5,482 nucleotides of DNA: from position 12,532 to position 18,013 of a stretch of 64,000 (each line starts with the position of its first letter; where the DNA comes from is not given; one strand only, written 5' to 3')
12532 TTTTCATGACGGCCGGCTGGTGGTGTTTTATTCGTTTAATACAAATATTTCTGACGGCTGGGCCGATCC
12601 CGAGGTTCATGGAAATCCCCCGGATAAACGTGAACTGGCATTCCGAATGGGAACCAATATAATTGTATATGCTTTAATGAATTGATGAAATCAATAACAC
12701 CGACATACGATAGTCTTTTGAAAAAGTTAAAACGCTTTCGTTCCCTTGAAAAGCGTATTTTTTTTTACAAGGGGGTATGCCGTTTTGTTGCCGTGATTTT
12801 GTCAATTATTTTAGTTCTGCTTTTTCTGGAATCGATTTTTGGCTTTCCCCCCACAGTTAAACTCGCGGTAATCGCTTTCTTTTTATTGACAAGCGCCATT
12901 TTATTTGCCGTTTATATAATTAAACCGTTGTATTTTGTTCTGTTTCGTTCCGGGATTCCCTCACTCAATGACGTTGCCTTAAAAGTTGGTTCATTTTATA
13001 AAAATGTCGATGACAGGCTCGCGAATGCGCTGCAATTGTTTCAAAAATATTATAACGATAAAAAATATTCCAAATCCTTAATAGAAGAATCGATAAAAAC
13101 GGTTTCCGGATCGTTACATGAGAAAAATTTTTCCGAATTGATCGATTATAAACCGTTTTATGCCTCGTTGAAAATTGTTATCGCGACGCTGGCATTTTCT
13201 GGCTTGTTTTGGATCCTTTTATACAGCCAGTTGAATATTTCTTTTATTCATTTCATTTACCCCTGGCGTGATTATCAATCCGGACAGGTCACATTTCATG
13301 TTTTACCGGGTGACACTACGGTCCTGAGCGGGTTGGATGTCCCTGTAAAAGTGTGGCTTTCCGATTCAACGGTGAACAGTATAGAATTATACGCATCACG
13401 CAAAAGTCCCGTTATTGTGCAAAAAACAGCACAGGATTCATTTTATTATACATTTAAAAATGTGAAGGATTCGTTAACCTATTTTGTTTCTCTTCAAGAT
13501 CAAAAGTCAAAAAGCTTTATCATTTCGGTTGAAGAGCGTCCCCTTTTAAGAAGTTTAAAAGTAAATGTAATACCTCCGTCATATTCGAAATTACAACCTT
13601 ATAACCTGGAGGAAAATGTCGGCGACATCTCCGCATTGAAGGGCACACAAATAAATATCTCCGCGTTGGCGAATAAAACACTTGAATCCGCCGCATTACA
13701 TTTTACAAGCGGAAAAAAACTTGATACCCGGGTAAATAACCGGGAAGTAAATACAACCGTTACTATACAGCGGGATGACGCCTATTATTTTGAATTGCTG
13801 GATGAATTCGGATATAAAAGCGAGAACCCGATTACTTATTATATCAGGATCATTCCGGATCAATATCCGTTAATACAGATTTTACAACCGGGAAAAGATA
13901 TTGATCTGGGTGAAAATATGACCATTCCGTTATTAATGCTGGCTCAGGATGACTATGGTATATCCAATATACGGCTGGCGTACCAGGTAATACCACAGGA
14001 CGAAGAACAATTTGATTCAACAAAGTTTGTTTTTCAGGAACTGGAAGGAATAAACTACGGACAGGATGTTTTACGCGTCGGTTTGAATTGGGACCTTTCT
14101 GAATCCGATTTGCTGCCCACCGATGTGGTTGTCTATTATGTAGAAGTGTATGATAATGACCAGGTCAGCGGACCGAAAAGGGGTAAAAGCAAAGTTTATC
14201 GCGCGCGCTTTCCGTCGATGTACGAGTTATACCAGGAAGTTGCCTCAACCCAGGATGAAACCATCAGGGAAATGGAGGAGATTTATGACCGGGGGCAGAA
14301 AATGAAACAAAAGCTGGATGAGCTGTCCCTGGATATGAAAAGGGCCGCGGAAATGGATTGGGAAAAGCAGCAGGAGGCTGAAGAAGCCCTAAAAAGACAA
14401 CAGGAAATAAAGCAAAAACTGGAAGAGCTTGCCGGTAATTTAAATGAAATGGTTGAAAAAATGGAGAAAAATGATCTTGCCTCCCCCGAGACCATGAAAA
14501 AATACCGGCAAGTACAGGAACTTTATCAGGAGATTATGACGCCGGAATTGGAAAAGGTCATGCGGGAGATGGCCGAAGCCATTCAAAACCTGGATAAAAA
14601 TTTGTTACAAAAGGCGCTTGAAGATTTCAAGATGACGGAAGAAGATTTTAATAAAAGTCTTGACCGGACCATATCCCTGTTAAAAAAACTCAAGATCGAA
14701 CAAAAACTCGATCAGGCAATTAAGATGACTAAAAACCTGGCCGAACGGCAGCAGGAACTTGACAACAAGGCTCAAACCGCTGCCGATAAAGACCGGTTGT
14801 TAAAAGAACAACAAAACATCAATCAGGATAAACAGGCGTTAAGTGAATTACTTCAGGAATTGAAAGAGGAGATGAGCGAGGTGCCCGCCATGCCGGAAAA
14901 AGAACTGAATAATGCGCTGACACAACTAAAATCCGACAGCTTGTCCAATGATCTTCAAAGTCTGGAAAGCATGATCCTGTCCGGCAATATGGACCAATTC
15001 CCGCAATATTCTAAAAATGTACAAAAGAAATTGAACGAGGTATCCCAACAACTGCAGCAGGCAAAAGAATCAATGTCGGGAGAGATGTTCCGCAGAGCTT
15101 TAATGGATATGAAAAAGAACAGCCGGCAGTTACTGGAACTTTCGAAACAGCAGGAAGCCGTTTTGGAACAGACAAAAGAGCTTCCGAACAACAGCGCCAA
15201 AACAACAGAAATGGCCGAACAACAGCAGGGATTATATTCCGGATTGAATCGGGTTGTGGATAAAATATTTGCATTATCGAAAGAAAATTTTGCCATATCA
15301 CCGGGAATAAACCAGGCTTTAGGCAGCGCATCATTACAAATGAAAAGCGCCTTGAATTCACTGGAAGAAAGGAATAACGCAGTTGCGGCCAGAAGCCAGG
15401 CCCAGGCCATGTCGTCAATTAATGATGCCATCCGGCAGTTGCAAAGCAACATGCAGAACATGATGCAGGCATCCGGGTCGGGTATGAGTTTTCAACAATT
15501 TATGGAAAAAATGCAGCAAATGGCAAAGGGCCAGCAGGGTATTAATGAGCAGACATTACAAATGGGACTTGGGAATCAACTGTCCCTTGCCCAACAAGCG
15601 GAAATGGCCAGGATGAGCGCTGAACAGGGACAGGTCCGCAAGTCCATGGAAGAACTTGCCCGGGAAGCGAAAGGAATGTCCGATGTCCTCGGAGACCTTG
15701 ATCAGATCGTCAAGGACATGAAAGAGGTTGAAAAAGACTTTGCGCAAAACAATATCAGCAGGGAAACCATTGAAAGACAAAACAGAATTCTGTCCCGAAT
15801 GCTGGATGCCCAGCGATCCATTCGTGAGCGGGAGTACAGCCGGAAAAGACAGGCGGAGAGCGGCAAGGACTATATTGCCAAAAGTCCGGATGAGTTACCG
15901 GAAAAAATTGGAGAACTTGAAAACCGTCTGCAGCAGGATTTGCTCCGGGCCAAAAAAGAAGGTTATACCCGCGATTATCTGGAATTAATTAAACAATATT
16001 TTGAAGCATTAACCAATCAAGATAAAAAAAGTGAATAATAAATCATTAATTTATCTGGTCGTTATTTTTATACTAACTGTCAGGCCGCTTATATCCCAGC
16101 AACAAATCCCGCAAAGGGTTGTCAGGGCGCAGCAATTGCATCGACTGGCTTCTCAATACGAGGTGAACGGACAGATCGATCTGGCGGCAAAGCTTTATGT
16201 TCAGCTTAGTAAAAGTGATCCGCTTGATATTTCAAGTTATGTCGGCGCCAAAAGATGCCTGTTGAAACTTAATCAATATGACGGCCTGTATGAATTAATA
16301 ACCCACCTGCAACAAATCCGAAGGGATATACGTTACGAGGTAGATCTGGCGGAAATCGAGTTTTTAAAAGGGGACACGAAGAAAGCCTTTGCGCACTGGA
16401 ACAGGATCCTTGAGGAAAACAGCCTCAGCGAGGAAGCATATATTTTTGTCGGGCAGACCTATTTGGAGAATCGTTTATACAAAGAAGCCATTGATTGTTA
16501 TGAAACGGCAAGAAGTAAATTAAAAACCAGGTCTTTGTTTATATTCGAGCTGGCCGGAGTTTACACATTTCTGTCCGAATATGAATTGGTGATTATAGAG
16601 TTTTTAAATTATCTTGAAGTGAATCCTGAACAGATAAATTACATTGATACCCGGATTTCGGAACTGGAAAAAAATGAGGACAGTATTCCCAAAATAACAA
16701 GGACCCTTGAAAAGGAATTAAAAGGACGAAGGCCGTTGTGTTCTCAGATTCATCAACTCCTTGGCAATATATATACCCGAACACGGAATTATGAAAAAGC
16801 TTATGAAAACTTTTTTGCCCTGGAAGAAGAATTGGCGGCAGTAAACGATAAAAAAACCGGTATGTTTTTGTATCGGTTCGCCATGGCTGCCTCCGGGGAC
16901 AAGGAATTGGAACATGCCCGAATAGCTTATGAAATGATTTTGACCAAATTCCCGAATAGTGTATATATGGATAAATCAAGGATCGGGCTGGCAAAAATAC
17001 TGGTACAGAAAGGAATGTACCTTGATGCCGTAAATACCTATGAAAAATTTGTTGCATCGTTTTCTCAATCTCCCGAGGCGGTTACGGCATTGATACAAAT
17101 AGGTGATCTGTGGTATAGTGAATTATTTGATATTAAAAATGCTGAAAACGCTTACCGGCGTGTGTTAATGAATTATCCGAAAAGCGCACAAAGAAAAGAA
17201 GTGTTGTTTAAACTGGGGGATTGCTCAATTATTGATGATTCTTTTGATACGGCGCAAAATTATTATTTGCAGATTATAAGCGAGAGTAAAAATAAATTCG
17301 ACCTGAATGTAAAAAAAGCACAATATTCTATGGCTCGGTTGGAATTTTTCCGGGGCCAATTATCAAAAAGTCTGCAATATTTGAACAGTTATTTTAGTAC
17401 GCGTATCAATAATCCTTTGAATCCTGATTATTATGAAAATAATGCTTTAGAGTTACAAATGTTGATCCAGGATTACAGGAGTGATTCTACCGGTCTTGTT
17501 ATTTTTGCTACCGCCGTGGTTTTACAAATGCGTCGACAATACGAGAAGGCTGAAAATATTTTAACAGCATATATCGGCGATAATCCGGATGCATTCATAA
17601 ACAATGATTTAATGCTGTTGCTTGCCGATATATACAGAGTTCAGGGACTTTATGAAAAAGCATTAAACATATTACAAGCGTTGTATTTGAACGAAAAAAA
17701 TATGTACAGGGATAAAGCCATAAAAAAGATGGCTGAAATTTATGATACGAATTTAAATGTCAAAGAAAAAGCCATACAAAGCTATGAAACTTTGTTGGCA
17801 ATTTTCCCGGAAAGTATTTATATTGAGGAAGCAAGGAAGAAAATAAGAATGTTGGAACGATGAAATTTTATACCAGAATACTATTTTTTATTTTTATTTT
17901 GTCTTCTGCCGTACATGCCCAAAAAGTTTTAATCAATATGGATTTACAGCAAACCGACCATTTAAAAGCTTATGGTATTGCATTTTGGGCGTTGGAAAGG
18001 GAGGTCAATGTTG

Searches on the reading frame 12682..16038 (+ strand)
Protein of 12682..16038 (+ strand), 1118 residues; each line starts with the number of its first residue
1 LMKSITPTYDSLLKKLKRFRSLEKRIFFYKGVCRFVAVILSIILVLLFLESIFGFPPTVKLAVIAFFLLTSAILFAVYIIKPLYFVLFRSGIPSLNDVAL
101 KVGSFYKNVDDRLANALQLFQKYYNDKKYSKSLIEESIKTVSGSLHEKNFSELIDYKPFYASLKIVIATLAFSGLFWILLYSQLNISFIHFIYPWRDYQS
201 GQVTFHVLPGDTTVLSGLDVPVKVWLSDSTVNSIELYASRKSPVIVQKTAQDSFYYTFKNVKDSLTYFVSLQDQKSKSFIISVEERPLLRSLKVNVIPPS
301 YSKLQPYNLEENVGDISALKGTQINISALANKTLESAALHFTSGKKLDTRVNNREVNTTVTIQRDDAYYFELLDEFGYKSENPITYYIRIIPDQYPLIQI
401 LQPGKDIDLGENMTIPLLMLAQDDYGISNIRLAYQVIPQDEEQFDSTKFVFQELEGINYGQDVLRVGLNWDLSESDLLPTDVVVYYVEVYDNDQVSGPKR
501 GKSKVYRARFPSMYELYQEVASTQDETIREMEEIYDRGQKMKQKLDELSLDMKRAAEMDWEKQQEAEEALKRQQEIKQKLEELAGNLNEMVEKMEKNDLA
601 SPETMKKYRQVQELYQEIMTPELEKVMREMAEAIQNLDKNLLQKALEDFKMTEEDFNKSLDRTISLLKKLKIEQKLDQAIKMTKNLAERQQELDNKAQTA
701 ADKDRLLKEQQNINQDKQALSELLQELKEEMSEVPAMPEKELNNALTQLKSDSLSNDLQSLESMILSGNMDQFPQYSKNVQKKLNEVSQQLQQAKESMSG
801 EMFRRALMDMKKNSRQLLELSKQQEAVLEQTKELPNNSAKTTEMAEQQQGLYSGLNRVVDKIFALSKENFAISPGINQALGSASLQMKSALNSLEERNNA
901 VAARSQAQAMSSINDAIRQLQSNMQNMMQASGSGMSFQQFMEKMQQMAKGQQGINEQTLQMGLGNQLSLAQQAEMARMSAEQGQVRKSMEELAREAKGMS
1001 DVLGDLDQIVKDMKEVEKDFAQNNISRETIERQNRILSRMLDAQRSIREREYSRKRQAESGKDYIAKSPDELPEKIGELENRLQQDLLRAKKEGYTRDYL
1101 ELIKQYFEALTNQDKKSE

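Call 7: search_protein_families(library=ncbifam, proteins=[window:12682-16038:+], max_evalue=0.00001)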
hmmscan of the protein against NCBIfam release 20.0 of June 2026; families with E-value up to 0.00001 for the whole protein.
window:12682-16038:+ (1118 aa): 0 families

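Call 43: search_protein_families(library=pfam, proteins=[window:12682-16038:+], max_evalue=0.00001)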
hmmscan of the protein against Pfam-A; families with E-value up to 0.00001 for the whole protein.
window:12682-16038:+ (1118 aa): 1 family
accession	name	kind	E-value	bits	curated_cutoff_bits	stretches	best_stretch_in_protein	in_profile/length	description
PF13779.11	DUF4175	-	2e-19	69.6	27.3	2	292-514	186-396/825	Domain of unknown function (DUF4175)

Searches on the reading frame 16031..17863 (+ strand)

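Call 43: search_protein_families(library=pfam, proteins=[window:16031-17863:+], max_evalue=0.00001)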
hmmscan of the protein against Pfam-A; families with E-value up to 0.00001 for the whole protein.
window:16031-17863:+ (610 aa): 12 families
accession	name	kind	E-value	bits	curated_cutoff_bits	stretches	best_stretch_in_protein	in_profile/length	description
PF13428.12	TPR_14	-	1e-21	75.7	23.5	0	318-357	5-44/44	Tetratricopeptide repeat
PF07719.23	TPR_2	-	9e-18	63.3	27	0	135-161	2-28/34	Tetratricopeptide repeat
PF13174.12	TPR_6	-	1.5e-16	60.2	26.3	0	566-595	5-33/33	Tetratricopeptide repeat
PF13432.12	TPR_16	-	8.9e-16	58.5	32.7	0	320-385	3-64/65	Tetratricopeptide repeat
PF14559.12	TPR_19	-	1.1e-15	58.1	25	0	501-551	4-51/68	Tetratricopeptide repeat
PF13424.12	TPR_12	-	6.9e-15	55.4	30.1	0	318-379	7-72/77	Tetratricopeptide repeat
PF13176.12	TPR_7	-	2.1e-08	34.1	27.9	0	528-550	2-24/36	Tetratricopeptide repeat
PF12895.13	ANAPC3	-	3.4e-08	34.1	27.2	0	106-159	29-81/82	Anaphase-promoting complex, cyclosome, subunit 3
PF13525.12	YfiO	-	2e-07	31.4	25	0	278-388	6-126/203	Outer membrane lipoprotein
PF00515.34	TPR_1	-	2.3e-07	30.8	27.8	0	135-160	2-27/34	Tetratricopeptide repeat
PF25063.1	ARM_TT21_C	-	1.1e-06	29.2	35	0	106-169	101-164/209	Tetratricopeptide repeat protein 21 C-terminal ARM domain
PF13181.12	TPR_8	-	1.7e-06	28.1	25.7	0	135-160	2-27/34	Tetratricopeptide repeat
